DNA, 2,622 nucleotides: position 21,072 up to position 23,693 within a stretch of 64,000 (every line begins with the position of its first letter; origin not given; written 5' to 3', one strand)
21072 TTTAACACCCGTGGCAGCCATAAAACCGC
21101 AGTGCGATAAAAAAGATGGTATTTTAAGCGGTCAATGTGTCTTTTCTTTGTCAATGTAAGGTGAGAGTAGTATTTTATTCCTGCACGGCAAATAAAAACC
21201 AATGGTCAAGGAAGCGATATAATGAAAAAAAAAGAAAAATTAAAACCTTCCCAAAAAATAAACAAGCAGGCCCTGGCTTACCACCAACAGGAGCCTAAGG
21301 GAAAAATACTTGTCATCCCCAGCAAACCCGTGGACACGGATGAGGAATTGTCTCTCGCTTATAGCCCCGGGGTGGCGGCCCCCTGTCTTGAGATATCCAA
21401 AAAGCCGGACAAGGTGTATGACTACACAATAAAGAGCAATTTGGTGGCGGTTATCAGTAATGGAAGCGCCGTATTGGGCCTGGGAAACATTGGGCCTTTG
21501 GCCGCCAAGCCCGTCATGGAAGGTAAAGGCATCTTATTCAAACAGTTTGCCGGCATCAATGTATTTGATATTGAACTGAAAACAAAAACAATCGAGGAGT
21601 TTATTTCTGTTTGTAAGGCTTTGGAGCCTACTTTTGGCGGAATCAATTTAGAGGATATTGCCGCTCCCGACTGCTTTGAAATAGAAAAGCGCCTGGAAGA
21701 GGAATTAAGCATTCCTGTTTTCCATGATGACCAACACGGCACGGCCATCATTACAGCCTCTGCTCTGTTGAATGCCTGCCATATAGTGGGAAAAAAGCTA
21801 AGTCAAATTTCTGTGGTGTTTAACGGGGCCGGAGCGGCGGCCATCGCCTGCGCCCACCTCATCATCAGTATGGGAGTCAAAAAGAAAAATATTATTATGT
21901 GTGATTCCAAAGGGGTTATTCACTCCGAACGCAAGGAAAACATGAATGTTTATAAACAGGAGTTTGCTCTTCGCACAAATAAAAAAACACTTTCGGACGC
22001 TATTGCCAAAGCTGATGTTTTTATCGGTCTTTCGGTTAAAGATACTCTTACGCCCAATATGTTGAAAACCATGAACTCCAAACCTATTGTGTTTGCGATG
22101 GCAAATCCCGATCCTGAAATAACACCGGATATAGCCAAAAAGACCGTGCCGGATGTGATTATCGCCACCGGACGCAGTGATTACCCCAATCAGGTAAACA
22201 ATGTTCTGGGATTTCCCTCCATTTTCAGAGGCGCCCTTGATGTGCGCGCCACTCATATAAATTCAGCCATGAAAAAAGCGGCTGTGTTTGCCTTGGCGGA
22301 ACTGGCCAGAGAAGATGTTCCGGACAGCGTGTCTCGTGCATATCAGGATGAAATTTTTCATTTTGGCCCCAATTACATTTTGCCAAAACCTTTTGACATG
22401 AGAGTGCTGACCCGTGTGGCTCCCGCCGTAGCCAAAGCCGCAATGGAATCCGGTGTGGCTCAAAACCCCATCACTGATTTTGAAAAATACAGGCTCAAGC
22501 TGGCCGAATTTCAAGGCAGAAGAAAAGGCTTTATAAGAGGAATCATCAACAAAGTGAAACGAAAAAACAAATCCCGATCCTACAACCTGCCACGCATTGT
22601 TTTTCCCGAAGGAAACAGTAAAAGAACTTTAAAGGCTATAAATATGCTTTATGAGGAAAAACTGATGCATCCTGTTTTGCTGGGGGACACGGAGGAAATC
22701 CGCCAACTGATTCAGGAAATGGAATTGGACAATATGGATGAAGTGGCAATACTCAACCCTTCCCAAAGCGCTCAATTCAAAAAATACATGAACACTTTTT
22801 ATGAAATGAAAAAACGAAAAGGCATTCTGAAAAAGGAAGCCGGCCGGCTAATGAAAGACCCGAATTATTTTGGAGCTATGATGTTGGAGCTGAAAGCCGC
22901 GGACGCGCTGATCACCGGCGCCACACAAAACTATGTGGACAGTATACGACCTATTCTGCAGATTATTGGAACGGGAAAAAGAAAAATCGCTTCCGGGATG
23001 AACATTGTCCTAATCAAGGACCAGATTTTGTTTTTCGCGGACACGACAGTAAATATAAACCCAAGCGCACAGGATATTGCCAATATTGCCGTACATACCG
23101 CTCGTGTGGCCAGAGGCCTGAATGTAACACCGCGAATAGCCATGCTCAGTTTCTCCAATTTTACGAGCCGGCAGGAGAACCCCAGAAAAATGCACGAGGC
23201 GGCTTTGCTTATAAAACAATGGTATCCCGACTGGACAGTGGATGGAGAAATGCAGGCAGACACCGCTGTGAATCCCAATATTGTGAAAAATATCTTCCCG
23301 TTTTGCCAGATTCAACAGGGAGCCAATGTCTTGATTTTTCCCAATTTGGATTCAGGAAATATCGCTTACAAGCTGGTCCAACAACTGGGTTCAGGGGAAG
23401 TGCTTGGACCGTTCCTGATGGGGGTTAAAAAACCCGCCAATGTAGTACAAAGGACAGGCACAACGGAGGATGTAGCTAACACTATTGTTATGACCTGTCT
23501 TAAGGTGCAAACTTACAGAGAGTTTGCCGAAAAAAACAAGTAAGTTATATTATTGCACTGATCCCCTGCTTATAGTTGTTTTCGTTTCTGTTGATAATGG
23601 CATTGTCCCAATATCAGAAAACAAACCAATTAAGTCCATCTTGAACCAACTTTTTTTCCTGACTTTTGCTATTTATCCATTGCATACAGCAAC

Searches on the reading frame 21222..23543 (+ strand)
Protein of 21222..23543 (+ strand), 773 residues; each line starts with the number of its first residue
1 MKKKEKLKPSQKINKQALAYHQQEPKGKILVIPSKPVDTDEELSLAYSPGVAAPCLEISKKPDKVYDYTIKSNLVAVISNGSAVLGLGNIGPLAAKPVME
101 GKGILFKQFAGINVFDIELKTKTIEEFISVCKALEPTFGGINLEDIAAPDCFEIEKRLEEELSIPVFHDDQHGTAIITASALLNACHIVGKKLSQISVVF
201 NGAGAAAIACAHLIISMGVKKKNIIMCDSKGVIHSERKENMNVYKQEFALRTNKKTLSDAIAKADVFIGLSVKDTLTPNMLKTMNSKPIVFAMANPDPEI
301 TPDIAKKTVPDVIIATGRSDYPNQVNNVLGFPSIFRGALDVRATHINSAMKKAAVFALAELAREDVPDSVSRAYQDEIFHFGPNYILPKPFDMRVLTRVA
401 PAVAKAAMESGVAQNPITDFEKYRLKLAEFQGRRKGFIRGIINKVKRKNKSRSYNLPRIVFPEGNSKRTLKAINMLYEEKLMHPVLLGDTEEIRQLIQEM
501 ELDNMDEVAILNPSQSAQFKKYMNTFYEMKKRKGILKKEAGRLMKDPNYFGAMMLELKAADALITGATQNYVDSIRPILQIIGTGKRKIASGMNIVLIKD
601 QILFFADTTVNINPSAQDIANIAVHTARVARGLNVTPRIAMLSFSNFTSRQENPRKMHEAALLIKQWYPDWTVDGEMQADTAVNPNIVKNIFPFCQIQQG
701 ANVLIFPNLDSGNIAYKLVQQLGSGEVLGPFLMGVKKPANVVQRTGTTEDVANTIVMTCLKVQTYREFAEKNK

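Call 20: search_protein_families(library=ncbifam, proteins=[window:21222-23543:+], max_evalue=0.00001)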
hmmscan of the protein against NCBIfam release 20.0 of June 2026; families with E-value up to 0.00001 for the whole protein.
window:21222-23543:+ (773 aa): 12 families
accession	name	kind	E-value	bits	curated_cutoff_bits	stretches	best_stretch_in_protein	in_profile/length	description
NF009501.0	PRK12861.1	subfamily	5.9e-234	778.6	1178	1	12-762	6-760/764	NADP-dependent malic enzyme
NF007233.1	PRK09653.1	subfamily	5.3e-83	279.2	310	1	453-761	10-318/319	phosphotransacetylase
TIGR00651.1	pta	equivalog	1.5e-79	267.6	311.2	1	459-758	1-303/304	phosphate acetyltransferase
NF004167.0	PRK05632.1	equivalog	1.7e-77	261.6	418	1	457-764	398-705/708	phosphate acetyltransferase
NF010052.0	PRK13529.1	subfamily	6.7e-30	104.2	326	1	122-418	226-543/564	oxaloacetate-decarboxylating malate dehydrogenase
NF004472.0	PRK05805.1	subfamily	7.4e-16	58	399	1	582-761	114-297/302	phosphate butyryltransferase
TIGR02706.1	P_butyryltrans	equivalog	8.2e-15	54.7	410.5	1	588-759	116-291/294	phosphate butyryltransferase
NF041582.1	malolactic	exception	8.2e-15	54.4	850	1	122-422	209-525/536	malolactic enzyme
NF006045.0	PRK08190.1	subfamily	6.2e-13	48.4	282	1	600-767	293-462/467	bifunctional enoyl-CoA hydratase/phosphate acetyltransferase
NF005837.0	PRK07742.1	equivalog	1.3e-12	47.6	409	1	466-757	25-292/299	phosphate butyryltransferase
NF008852.0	PRK11890.1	subfamily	3.9e-11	42.6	413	1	599-751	138-292/315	phosphate acetyltransferase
TIGR02709.1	branched_ptb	equivalog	1.1e-06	28.5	475.15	1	599-750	109-260/271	branched-chain phosphotransacylase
